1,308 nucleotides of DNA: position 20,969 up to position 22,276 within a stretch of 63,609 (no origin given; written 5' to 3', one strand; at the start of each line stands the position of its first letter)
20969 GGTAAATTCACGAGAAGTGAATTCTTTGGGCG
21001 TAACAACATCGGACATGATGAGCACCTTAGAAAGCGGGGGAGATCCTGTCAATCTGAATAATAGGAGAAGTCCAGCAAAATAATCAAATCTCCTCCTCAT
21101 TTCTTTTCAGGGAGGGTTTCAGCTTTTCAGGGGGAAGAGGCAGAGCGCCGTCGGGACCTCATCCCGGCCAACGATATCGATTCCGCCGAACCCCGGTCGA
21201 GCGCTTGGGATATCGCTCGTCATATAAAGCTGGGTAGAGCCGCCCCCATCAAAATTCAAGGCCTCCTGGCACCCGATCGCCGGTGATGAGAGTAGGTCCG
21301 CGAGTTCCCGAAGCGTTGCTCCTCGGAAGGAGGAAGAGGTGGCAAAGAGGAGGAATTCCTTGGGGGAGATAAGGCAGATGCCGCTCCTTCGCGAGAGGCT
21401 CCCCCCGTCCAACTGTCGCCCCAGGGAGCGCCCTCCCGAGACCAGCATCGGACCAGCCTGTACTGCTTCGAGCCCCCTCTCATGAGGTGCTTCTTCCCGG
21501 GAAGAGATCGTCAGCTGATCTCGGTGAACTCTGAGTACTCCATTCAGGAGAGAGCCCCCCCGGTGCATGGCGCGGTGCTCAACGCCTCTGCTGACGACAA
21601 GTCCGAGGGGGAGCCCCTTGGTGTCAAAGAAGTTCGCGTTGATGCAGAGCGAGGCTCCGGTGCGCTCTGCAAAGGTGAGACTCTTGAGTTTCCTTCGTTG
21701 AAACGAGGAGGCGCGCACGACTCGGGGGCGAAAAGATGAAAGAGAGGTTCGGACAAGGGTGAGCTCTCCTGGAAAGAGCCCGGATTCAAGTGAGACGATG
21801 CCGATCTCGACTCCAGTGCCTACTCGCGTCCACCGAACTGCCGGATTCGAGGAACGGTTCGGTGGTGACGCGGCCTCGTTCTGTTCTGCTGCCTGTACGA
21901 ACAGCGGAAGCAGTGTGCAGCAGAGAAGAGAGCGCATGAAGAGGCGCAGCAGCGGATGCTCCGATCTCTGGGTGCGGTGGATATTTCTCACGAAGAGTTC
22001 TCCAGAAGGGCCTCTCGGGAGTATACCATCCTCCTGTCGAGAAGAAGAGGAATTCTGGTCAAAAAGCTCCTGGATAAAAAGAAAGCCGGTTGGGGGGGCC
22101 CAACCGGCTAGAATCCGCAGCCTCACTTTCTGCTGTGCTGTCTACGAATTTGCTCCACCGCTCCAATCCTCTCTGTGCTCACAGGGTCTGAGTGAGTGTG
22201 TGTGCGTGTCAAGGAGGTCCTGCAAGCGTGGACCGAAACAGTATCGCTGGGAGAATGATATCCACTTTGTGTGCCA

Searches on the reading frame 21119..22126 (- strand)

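Call 32: search_protein_families(library=pfam, max_evalue=0.0001, proteins=[window:21119-22126:-])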
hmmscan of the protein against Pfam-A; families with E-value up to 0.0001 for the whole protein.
window:21119-22126:- (335 aa): 1 family
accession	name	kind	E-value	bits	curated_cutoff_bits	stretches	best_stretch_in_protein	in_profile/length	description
PF09992.14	NAGPA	-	1.2e-22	81.3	25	1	157-330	2-168/169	Phosphodiester glycosidase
